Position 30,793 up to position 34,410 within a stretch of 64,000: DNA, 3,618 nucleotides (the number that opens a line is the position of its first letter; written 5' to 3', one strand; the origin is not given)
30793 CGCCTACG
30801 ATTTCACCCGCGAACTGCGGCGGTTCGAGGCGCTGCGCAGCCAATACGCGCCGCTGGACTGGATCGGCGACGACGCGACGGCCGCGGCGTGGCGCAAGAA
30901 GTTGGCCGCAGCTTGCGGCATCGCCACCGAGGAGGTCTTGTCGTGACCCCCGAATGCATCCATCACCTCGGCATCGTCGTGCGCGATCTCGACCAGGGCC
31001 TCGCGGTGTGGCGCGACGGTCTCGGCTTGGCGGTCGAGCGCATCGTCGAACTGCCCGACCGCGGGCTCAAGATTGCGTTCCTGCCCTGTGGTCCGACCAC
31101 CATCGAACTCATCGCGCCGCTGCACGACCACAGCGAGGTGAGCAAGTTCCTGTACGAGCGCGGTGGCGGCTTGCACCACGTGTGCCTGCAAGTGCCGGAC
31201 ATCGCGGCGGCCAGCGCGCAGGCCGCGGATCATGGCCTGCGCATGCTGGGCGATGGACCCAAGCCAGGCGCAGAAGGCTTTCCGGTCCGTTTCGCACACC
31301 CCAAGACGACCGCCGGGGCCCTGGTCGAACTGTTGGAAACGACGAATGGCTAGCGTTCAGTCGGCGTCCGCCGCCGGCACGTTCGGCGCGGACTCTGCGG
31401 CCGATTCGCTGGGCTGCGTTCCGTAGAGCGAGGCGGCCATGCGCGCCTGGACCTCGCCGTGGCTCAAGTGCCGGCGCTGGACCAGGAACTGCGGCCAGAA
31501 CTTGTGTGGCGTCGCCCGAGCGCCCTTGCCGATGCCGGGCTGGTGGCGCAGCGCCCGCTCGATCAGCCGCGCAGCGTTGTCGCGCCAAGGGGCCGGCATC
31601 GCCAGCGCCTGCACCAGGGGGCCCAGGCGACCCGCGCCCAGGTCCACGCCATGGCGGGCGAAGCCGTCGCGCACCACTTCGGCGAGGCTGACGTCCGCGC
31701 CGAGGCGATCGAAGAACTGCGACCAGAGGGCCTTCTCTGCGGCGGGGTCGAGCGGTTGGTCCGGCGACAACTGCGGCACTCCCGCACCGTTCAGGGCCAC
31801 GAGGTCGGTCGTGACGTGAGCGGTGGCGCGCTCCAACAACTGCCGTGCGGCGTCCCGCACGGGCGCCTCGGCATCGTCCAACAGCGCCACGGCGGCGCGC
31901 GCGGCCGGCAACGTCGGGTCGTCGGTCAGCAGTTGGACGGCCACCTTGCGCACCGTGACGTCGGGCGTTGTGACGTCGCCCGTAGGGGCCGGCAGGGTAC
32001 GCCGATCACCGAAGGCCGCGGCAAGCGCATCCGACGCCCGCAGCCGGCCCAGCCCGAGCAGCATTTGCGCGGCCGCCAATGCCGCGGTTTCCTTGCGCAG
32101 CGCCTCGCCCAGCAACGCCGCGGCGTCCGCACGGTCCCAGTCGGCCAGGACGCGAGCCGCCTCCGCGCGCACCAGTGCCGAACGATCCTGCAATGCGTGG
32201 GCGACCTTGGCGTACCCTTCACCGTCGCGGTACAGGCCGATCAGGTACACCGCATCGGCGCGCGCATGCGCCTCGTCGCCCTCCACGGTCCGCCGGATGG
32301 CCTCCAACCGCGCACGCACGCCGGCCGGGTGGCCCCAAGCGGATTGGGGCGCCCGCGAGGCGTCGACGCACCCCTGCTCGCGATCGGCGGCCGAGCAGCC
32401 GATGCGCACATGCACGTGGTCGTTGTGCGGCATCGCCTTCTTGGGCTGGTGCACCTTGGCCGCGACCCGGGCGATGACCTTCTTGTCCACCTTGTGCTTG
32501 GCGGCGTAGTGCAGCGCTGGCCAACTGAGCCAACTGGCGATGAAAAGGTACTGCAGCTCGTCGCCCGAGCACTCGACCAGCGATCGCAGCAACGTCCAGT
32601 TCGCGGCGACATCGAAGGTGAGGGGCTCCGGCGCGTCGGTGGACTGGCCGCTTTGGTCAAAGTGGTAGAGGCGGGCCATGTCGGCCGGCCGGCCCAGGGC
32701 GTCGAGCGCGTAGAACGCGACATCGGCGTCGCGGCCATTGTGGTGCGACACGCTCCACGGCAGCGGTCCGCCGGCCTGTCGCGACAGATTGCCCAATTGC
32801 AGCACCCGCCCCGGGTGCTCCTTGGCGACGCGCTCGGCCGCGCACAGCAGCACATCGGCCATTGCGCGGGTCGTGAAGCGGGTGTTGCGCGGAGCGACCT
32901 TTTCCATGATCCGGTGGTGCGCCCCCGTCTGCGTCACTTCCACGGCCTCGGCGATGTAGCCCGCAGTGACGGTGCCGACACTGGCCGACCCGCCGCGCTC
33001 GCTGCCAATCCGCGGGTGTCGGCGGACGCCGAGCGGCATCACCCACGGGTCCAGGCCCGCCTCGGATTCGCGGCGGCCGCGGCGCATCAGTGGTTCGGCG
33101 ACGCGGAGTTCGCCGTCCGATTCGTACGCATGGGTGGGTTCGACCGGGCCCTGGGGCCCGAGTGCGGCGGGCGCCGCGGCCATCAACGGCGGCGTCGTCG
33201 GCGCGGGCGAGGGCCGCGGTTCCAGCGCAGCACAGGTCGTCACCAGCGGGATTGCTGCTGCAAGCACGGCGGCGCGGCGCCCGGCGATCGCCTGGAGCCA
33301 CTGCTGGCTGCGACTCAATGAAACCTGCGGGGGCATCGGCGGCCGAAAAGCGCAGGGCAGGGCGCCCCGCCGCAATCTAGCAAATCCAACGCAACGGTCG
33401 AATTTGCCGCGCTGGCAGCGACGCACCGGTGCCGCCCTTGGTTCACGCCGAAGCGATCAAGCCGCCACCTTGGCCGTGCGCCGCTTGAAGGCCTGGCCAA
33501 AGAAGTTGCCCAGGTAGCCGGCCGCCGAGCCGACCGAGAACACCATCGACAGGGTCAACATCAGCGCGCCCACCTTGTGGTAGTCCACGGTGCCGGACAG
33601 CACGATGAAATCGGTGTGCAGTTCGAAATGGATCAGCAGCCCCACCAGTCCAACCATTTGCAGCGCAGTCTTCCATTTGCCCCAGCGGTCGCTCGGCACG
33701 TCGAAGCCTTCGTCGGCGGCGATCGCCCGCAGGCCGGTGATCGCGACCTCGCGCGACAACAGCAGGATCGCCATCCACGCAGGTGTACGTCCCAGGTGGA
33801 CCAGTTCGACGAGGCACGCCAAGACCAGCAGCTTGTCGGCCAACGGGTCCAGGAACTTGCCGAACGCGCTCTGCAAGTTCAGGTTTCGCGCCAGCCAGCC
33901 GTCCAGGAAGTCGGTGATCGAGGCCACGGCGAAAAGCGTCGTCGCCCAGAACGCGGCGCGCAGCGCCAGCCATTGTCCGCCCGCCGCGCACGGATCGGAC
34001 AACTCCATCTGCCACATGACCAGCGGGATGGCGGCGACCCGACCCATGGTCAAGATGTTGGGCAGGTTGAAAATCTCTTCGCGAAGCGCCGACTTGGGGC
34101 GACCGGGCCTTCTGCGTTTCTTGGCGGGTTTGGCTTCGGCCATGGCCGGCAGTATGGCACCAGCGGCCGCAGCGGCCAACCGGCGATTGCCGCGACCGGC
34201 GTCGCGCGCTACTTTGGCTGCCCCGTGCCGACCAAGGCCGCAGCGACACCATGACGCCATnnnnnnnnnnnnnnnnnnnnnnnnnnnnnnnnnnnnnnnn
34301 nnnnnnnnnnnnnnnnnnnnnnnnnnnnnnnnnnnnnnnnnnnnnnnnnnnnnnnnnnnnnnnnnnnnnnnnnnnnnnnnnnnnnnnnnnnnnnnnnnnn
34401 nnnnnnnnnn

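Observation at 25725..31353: Five-gene translationally coupled operon: sigma-54 activator, TPR kinase, receiver and methylmalonyl-CoA epimerase-like enzyme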

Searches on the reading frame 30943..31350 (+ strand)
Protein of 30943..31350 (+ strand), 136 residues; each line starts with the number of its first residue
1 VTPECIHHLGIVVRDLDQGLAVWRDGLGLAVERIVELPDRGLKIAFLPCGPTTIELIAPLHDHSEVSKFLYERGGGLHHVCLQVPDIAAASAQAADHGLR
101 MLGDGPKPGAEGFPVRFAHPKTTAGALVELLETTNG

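Call 9: search_protein_families(library=pfam, proteins=[window:30943-31350:+], max_evalue=0.1)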
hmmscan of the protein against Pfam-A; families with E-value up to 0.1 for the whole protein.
window:30943-31350:+ (136 aa): 3 families
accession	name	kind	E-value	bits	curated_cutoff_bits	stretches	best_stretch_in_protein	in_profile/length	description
PF13669.12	Glyoxalase_4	-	1.5e-22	80.4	27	1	7-117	1-109/109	Glyoxalase/Bleomycin resistance protein/Dioxygenase superfamily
PF00903.31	Glyoxalase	-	1.1e-12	48.8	20.6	1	6-129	2-120/121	Glyoxalase/Bleomycin resistance protein/Dioxygenase superfamily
PF13468.12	Glyoxalase_3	-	4.8e-10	40.2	25.1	1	6-104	1-102/176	Glyoxalase-like domain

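Call 10: search_protein_families(library=ncbifam, proteins=[window:30943-31350:+], max_evalue=0.1)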
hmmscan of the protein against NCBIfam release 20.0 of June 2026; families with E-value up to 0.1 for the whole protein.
window:30943-31350:+ (136 aa): 8 families
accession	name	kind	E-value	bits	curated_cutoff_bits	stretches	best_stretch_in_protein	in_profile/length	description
TIGR03081.1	metmalonyl_epim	equivalog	7.8e-37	126.7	114.95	1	5-132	1-129/129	methylmalonyl-CoA epimerase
NF050074.1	glyox_I_GloA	exception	6.4e-06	26.3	165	1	7-100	3-92/121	lactoylglutathione lyase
NF007629.0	PRK10291.1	equivalog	0.00026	20.9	246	1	8-99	5-94/135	lactoylglutathione lyase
TIGR00068.2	glyox_I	equivalog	0.0022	17.9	120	1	7-103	3-114/143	lactoylglutathione lyase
NF050075.1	SMU1112c_YaeR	equivalog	0.0039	17.4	140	1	5-99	3-95/125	SMU1112c/YaeR family gloxylase I-like metalloprotein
TIGR01263.1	4HPPD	equivalog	0.0047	16.5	277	1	6-106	3-102/353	4-hydroxyphenylpyruvate dioxygenase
TIGR03645.1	glyox_marine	hypoth_equivalog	0.011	15.7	262.05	0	42-96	59-113/162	lactoylglutathione lyase family protein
NF032892.0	fosA7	exception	0.086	12.9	305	0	6-32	5-31/140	FosA7 family fosfomycin resistance glutathione transferase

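Call 49: search_solved_structures(query=window:30943-31350:+, show_alignments=2, max_evalue=0.00001)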
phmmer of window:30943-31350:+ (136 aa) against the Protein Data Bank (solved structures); distinct sequences matched with E-value up to 0.00001: 16.
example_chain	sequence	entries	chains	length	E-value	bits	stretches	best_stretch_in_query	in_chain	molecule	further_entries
3oa4_A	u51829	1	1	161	4.3e-25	91.5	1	6-132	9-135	glyoxalase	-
3rmu_A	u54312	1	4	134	1.4e-23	86.6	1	6-131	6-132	Methylmalonyl-CoA epimerase, mitochondrial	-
6qh4_C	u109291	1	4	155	3.1e-22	82.3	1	6-131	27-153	Methylmalonyl-CoA epimerase, mitochondrial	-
6bu2_A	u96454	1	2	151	1.2e-17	67.4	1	6-133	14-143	Glyoxalase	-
6xbr_A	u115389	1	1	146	2.8e-17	66.2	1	6-132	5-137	Methylmalonyl-CoA epimerase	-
1jc4_A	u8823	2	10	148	5.7e-17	65.2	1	5-132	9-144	Methylmalonyl-CoA epimerase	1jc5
6wf6_A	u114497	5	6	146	1.3e-16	64.1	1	6-132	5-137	Methylmalonyl-CoA epimerase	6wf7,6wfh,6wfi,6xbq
6xbs_A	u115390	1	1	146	1.3e-16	64.1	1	6-132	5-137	Methylmalonyl-CoA epimerase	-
6xbv_A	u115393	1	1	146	1.8e-16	63.6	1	6-132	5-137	Methylmalonyl-CoA epimerase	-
6xbt_A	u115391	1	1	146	3.1e-16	62.8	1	6-132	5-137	Methylmalonyl-CoA epimerase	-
3gm5_A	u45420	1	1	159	1.8e-07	34.4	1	23-110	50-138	Lactoylglutathione lyase and related lyases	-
2qh0_A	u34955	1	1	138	2.8e-07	33.8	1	6-132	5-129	Lactoylglutathione lyase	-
3hdp_A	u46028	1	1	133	3.5e-07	33.5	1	6-132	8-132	Glyoxalase-I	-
6bnn_A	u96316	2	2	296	3.3e-06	30.3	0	10-111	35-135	Lactoylglutathione lyase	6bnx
5d7z_A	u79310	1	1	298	6.3e-06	29.4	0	10-111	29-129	Lactoylglutathione lyase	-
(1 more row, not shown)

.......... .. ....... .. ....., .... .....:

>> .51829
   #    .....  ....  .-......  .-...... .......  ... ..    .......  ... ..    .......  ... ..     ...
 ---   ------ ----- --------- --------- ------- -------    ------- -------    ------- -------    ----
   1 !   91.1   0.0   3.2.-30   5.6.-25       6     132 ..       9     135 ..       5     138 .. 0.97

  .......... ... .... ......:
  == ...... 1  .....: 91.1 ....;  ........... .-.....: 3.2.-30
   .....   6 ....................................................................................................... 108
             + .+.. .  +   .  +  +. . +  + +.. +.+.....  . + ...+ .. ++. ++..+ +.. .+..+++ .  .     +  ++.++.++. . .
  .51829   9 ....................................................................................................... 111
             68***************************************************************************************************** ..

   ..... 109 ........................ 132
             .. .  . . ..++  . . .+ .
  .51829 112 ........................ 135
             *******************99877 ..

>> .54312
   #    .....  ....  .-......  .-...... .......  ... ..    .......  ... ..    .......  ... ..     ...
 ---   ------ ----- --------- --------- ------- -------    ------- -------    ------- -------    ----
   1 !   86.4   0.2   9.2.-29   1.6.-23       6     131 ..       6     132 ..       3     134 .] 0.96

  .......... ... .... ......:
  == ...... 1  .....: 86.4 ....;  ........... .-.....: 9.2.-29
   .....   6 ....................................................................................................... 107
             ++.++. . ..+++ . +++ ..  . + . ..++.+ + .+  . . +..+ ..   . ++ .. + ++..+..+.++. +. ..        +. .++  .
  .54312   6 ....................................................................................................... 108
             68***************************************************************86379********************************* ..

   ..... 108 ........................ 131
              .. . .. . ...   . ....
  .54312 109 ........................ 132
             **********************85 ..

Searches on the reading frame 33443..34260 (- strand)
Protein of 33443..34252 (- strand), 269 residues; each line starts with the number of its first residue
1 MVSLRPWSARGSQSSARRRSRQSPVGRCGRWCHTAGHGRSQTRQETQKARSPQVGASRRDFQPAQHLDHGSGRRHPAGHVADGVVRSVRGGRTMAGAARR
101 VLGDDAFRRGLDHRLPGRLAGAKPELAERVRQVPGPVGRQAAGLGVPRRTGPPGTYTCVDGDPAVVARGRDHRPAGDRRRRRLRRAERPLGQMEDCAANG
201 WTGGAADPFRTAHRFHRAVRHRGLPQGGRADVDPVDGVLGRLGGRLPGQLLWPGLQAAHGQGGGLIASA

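Call 75: search_protein_families(library=pfam, proteins=[window:33443-34252:-], max_evalue=0.01)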
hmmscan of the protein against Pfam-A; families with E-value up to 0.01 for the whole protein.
window:33443-34252:- (269 aa): 0 families

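Call 89: search_protein_families(library=pfam, proteins=[window:33460-34260:-], max_evalue=0.0001)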
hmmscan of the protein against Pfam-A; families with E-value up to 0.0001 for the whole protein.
window:33460-34260:- (267 aa): 1 family
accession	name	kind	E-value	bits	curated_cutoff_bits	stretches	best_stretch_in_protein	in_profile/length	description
PF01066.26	CDP-OH_P_transf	-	1e-40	140.1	22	1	64-230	1-138/152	CDP-alcohol phosphatidyltransferase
